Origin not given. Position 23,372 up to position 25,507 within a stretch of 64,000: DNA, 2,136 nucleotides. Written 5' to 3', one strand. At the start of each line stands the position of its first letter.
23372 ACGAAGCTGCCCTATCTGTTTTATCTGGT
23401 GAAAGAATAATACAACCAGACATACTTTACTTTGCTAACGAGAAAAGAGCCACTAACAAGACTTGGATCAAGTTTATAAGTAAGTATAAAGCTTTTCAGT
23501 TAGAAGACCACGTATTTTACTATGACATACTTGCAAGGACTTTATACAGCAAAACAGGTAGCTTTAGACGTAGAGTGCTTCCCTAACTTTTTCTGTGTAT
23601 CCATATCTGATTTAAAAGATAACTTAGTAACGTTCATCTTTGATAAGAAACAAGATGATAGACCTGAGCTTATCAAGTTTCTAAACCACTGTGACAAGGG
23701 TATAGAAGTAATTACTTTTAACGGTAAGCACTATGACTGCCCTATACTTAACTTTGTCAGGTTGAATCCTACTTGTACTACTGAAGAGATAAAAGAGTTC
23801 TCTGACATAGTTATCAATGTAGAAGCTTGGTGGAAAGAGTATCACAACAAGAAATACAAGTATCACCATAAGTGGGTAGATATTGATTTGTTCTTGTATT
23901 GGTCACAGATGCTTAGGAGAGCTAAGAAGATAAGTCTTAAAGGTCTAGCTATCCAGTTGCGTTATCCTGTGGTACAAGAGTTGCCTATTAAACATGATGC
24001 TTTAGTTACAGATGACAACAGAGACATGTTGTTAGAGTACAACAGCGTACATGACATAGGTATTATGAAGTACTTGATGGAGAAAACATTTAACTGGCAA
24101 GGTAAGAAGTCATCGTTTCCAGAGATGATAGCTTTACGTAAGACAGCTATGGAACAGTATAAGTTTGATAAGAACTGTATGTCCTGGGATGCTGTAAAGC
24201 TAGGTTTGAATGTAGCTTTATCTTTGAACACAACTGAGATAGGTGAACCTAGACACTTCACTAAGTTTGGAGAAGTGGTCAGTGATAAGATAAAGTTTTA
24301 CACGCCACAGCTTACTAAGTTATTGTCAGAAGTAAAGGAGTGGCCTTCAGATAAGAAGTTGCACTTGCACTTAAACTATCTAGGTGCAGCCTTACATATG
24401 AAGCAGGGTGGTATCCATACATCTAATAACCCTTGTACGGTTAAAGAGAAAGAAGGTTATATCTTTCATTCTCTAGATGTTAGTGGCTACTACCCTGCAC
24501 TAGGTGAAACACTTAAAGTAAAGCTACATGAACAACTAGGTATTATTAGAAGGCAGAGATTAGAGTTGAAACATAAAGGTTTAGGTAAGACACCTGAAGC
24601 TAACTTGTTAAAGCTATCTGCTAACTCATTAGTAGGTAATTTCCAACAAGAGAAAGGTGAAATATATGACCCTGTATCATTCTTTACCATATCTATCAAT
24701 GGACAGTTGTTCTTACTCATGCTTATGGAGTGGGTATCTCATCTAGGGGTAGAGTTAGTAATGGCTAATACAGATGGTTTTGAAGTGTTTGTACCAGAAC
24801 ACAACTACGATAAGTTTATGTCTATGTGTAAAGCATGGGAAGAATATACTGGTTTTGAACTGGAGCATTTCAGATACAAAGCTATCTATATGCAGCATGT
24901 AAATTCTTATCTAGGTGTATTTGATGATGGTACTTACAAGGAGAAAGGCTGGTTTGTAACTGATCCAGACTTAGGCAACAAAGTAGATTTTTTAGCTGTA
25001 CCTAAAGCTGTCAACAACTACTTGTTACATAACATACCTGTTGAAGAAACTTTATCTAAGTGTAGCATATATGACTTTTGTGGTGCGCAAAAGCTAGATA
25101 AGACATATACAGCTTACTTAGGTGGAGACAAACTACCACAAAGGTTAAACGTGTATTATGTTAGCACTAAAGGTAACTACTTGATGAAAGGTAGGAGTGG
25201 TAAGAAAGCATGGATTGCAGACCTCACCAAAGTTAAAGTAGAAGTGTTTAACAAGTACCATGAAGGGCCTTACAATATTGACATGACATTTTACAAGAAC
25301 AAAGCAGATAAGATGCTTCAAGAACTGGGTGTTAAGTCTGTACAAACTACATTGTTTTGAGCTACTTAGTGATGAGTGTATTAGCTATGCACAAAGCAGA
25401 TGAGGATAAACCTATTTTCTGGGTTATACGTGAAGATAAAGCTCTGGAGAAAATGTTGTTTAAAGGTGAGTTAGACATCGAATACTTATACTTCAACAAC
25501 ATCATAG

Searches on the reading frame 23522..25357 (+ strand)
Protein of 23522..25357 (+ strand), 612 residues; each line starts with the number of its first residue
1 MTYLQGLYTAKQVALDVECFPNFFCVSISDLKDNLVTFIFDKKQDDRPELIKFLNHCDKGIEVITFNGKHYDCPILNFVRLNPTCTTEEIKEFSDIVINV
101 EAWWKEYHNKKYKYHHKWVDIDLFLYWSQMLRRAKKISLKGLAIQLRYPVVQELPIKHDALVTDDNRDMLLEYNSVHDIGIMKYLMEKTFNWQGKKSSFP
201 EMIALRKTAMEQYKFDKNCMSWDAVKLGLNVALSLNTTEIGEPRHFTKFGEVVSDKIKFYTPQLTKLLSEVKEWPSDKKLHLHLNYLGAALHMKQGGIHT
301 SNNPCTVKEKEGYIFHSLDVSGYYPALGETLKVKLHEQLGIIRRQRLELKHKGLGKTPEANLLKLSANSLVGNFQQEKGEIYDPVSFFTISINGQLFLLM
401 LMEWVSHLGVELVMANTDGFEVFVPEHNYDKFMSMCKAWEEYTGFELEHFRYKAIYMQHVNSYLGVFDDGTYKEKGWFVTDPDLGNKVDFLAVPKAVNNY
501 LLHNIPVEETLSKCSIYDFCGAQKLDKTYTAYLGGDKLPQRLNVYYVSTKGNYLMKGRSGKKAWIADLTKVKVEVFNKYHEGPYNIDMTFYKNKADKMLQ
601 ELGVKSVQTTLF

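Call 22: search_protein_families(library=pfam, proteins=[window:23522-25357:+], max_evalue=0.001)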
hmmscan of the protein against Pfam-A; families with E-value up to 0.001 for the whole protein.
window:23522-25357:+ (612 aa): 0 families

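Call 23: search_dna_similar(query=window:23522-25357:+, collection=phages, mode=protein, max_rows=15)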
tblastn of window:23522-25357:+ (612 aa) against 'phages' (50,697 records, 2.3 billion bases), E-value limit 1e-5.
Records with a match: 878; places in all: 878; records where one place covers at least 80% of the query: 355.
Best place of each record, by identity: <60% 878.
By first word of the organism name: Rheinheimera 115; Pseudomonas 98; Vibrio 90; Klebsiella 77; Escherichia 56; Enterococcus 51; uncultured 41; Leuconostoc 39; Rhodobacter 30; Flavobacterium 29; and 59 more.
By host as written in the record: - 124; Rheinheimera sp. BAL341 115; Klebsiella pneumoniae 46; Pseudomonas aeruginosa 31; Rhodobacter capsulatus YW1 30; Escherichia coli 23; Stenotrophomonas maltophilia 14; Flavobacterium psychrophilum 950106-1/1 12; and 244 more.
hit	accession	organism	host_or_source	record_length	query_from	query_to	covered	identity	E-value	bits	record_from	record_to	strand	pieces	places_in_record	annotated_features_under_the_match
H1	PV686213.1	Bohxovirus sp. 'endotrachealis'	endotracheal aspirate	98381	11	612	98%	28.8%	8e-49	189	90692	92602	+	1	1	hypothetical protein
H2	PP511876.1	Dulem virus 42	Propithecus coquereli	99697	7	612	99%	28.4%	3e-45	179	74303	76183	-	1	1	polymerase/primase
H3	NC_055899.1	uncultured phage cr124_1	human feces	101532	13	612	98%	28.6%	3e-41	166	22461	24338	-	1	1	DNA polymerase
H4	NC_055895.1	uncultured phage cr7_1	human feces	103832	13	612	98%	28.6%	4e-41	166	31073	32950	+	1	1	DNA polymerase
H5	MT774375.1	uncultured phage cr50_1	human feces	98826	13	612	98%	28.1%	2e-49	191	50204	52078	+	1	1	DNA polymerase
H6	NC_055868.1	uncultured phage cr50_1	human feces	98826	13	612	98%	28.1%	2e-49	191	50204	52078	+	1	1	DNA polymerase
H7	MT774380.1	uncultured phage cr1_1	human feces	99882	13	612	98%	28.0%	2e-47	185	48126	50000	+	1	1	DNA polymerase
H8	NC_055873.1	uncultured phage cr1_1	human feces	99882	13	612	98%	28.0%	2e-47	185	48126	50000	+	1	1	DNA polymerase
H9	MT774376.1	uncultured phage cr55_1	human feces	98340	13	612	98%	27.9%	2e-47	185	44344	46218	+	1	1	DNA polymerase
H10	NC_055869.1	uncultured phage cr55_1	human feces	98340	13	612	98%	27.9%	2e-47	185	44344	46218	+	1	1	DNA polymerase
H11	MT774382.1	uncultured phage cr10_1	human feces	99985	16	602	96%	28.5%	9e-51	195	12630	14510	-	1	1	DNA polymerase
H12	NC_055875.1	uncultured phage cr10_1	human feces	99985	16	602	96%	28.5%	9e-51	195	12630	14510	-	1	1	DNA polymerase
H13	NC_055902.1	uncultured phage cr131_1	Rhesus macaque feces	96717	13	608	97%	27.5%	4e-44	175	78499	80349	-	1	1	DNA polymerase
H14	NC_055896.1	uncultured phage cr113_1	human feces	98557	16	612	98%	27.4%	9e-48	186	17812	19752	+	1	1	DNA polymerase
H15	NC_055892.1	uncultured phage cr109_1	human feces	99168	16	612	98%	27.4%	1e-47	186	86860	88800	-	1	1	DNA polymerase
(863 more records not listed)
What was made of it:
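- On Crassvirales / crAss-like phages (identity of the genome): The best GenBank phage matches of PolA are crAss-like phages at 27-29% identity (call 23).
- Closest known: Fast-evolving short-ORF regions of crAss-like phages. Different: Here all units are co-directional and paralogous, joined by a fixed overlap, in an environmental lineage whose PolA is only about 28% identical to named Crassvirales (call 23).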

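Call 24: find_related_loci(query=window:23522-25357:+, collection=viral_contigs, flank=10000)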
Query window:23522-25357:+ (612 aa) in viral_contigs; peptide patterns used: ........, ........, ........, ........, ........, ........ (x = any residue, [..] = any of these).
No stretch of DNA in the collection matches any of the patterns.

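Call 25: find_homologous_proteins(query=window:23522-25357:+, max_evalue=1e-20)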
Query window:23522-25357:+ (612 aa): 271 proteins with E <= 1e-20 among 5150 candidates; the best 120 are listed.
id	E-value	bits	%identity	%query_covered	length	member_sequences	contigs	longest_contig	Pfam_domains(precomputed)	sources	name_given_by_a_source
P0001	0.0e+0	1413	99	100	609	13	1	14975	-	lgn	-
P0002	0.0e+0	1034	73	99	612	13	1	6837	-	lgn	-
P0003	6.2e-259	879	63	99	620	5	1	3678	-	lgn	-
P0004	7.4e-256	869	62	99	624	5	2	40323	-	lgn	-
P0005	8.9e-254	862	61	98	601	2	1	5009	-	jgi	jgi:hypothetical protein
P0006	3.5e-252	857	61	100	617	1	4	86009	-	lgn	-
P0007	8.9e-249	845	62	99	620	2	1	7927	-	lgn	-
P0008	9.2e-248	842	61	99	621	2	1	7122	-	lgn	-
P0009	1.5e-245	835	61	99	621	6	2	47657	-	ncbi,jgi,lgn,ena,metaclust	metaclust:\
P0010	4.5e-244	830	61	99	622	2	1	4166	-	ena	-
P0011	6.3e-244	829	61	94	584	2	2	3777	-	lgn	-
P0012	3.9e-133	463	39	99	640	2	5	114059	-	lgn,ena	-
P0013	4.9e-130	453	38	99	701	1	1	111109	-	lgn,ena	-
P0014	7.2e-125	436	39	97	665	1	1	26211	-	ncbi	-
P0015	7.8e-122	426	37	99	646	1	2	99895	-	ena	-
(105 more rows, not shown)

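Call 26: find_encoding_contigs(protein=P0006, flank=10000, max_places=3)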
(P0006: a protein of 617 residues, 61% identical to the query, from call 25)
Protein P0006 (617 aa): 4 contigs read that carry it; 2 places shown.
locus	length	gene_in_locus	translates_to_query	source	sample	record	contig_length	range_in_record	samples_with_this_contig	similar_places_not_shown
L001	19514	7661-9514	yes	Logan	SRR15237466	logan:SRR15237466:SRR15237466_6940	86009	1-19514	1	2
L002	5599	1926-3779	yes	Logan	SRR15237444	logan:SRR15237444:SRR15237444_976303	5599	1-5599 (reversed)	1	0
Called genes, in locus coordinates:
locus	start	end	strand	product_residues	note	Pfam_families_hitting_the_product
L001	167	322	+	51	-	-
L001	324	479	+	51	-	-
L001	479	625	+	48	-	-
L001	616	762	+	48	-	-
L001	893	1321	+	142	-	PF04002:RadC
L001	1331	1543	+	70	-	-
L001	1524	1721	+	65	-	-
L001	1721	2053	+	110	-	-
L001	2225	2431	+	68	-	-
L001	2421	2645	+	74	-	-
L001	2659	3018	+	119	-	-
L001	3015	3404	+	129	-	PF00383:dCMP_cyt_deam_1, PF14437:MafB19-deam (weak)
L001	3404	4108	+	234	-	PF02511:Thy1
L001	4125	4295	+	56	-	-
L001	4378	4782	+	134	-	-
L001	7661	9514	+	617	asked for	-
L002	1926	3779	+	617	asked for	-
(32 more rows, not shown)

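Call 27: find_encoding_contigs(protein=P0009, flank=10000, max_places=3)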
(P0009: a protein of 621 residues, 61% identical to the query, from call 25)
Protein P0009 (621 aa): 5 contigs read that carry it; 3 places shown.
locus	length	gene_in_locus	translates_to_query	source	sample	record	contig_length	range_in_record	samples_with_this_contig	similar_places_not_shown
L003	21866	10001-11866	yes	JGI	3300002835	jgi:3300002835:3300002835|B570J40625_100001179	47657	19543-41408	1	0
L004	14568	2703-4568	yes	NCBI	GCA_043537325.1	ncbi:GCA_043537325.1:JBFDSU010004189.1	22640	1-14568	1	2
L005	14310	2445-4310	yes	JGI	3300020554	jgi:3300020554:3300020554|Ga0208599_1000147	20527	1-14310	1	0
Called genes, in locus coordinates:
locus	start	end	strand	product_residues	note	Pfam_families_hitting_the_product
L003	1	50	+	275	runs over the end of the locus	PF00149:Metallophos (faint)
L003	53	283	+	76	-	-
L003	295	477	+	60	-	-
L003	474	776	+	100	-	-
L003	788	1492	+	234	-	-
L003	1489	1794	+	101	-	-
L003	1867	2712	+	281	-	PF03781:FGE-sulfatase (weak)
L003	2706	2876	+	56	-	-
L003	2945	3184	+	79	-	-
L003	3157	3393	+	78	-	-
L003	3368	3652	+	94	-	-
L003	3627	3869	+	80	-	-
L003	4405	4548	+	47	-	-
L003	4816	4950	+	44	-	-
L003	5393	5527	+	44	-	-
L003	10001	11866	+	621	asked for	-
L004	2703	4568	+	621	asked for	-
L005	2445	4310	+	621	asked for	-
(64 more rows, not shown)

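Call 31: find_encoding_contigs(protein=P0001, flank=10000, max_places=4)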
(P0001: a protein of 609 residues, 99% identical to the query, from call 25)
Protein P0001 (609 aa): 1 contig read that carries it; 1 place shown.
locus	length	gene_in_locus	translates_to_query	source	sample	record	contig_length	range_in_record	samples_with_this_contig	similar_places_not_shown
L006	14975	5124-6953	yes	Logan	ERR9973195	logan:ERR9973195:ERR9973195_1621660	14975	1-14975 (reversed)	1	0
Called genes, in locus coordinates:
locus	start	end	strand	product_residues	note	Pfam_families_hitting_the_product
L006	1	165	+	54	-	?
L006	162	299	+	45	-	-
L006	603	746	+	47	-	-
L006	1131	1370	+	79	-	-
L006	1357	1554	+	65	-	-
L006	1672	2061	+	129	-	PF14437:MafB19-deam (weak), PF00383:dCMP_cyt_deam_1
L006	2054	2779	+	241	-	PF02511:Thy1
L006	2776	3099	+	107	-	-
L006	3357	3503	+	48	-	-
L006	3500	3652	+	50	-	-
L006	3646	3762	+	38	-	-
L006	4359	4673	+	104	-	-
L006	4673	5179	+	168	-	PF07486:Hydrolase_2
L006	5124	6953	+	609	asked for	-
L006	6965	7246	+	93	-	-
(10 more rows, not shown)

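Call 32: find_encoding_contigs(protein=P0002, flank=10000, max_places=3)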
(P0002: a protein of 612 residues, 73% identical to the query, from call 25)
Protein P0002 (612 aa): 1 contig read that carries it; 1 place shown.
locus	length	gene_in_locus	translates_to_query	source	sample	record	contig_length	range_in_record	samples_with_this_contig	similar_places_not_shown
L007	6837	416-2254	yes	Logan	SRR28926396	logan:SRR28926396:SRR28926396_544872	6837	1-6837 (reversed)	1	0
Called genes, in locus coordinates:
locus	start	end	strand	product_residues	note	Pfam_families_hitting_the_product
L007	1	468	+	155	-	?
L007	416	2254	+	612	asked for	-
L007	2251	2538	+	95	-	-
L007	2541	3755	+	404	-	PF00270:DEAD (faint), PF00271:Helicase_C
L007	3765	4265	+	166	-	-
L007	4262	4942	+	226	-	-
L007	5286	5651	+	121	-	-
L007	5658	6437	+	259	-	-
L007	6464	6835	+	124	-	?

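Call 33: find_encoding_contigs(protein=P0004, flank=10000, max_places=3)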
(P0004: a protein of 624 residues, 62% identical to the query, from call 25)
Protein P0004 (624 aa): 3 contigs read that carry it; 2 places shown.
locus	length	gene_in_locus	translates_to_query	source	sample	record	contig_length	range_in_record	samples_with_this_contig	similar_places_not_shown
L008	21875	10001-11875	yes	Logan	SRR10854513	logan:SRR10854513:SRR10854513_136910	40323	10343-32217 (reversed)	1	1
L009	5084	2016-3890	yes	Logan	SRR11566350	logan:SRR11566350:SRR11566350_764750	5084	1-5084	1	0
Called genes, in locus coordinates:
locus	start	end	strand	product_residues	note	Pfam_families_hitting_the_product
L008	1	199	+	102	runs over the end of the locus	-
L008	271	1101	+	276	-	PF03781:FGE-sulfatase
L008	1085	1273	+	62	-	-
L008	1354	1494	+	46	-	-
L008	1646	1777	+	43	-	-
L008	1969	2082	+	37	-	-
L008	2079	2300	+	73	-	-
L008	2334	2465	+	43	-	-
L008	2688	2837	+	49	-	-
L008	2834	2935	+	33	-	-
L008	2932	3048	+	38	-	-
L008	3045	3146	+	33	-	-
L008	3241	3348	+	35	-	-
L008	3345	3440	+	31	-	-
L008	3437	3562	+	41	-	-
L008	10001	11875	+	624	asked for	-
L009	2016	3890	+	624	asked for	-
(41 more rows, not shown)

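Call 42: find_encoding_contigs(protein=P0012, flank=10000, max_places=2)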
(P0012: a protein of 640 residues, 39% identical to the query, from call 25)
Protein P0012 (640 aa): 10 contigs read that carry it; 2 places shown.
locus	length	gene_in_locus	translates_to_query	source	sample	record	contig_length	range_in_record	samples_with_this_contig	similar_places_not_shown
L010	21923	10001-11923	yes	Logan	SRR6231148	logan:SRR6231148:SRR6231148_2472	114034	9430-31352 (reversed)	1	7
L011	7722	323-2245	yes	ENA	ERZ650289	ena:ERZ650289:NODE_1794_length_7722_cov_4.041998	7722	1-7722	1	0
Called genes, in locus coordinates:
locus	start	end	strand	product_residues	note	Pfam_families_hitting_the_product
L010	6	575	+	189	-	-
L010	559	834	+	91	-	-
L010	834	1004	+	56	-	-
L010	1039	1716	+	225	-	-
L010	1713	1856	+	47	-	-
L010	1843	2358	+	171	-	-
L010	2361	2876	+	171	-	-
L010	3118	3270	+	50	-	-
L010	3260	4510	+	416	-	PF20030:bpMoxR (weak), PF07728:AAA_5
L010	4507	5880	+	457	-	-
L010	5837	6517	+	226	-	-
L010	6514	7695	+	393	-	PF13604:AAA_30, PF13245:AAA_19, PF01443:Viral_helicase1 (faint)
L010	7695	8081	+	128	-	-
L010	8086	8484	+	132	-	-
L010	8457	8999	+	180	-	-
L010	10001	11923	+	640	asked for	-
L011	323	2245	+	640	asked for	-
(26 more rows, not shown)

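Call 60: find_encoding_contigs(protein=window:23522-25357:+, flank=1000, max_places=3)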
Protein window:23522-25357:+ (612 aa): no gene with exactly this product is on record in the collection.

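Call 81: find_related_loci(query=A4, collection=viral_contigs, flank=10000)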
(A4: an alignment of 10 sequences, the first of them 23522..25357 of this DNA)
Query A4 (612 aa) in viral_contigs; peptide patterns used: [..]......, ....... (x = any residue, [..] = any of these).
136 stretches matched a pattern; 44 encode a relative of the query (tblastn E <= 1e-3); 44 distinct loci.
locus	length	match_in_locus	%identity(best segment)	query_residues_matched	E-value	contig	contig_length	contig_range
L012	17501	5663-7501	73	1-607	0e+0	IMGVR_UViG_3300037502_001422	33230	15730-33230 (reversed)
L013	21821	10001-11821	63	7-612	0e+0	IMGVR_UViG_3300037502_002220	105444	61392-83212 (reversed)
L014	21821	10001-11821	62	7-612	0e+0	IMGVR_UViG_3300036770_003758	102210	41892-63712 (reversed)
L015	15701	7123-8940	61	7-612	0e+0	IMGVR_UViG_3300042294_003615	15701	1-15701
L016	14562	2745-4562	61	7-612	0e+0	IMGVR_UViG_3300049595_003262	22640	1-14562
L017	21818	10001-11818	61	7-612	0e+0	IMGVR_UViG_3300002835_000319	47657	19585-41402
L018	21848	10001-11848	26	16-602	3e-41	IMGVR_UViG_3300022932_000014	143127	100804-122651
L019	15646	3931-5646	26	15-578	2e-40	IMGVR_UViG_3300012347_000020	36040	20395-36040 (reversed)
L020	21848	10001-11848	26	16-602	3e-40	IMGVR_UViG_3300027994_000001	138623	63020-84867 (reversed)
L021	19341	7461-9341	26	7-612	2e-32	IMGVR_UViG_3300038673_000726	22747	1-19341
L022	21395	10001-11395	25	16-469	4e-32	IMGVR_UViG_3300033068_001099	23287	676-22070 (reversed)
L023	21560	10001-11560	26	122-602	7e-31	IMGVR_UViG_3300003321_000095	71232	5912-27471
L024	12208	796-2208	24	6-465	2e-30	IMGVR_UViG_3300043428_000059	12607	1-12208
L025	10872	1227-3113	25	13-595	2e-30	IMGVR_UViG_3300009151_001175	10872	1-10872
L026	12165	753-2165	24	6-465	2e-30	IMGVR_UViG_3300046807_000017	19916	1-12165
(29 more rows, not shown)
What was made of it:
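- Tried and rejected: The PolA alignment scan worked (call 81).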
